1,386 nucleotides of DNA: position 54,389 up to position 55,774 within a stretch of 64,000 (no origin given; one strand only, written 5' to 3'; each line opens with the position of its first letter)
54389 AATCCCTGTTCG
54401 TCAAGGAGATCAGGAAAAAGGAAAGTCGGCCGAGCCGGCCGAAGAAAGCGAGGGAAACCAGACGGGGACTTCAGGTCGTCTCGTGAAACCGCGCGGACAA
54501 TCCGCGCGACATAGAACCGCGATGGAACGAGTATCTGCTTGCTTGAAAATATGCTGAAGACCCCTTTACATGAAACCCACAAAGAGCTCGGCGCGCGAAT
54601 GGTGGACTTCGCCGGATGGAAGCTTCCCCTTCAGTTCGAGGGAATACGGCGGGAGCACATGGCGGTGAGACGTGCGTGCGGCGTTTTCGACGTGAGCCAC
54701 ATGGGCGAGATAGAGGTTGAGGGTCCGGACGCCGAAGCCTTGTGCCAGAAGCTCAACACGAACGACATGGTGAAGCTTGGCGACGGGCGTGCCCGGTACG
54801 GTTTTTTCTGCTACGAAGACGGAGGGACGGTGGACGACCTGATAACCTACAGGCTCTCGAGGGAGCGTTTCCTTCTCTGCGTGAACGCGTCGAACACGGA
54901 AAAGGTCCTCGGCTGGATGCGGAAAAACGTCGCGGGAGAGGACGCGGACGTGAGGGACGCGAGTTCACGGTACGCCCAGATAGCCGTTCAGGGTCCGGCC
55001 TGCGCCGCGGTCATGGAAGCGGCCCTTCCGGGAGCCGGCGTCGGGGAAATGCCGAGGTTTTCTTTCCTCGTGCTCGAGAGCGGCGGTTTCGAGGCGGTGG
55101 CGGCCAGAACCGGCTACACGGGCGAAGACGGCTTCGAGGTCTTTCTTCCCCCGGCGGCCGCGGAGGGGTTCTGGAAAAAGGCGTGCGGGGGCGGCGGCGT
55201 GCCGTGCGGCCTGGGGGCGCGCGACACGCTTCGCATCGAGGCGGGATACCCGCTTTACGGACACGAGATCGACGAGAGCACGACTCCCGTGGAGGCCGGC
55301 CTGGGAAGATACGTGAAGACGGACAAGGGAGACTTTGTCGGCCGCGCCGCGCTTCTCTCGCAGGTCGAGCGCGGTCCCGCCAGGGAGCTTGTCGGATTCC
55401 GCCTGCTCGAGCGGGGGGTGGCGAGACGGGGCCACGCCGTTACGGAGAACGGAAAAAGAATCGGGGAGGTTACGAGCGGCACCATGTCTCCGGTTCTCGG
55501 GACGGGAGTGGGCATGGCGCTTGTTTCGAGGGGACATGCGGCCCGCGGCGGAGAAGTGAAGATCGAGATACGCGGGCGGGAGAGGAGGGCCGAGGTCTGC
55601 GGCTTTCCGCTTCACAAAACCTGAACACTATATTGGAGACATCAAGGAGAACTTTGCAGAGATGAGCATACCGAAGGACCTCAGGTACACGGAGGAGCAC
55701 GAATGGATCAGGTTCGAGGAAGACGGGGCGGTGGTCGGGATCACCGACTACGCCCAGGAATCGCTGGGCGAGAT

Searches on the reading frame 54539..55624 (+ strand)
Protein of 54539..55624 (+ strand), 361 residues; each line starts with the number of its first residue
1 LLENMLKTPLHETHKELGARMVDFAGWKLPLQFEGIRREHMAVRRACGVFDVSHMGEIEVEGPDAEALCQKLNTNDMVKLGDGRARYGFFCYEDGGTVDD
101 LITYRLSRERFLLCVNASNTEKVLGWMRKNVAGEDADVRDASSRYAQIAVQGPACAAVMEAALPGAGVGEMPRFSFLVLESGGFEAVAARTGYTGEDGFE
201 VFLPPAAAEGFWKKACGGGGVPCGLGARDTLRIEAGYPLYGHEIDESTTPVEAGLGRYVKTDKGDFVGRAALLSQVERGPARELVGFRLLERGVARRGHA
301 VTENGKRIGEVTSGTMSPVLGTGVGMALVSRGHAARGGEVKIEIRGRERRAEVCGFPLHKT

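Call 76: search_protein_families(library=pfam, proteins=[window:54539-55624:+], max_evalue=0.001)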
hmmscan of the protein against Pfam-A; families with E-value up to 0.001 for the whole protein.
window:54539-55624:+ (361 aa): 2 families
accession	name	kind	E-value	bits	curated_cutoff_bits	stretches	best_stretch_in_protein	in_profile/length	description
PF01571.26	GCV_T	-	4.4e-89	298.5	25.6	1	10-257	1-254/255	Aminomethyltransferase folate-binding domain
PF08669.17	GCV_T_C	-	4e-21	75.1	25.9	1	282-359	1-79/80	Glycine cleavage T-protein C-terminal barrel domain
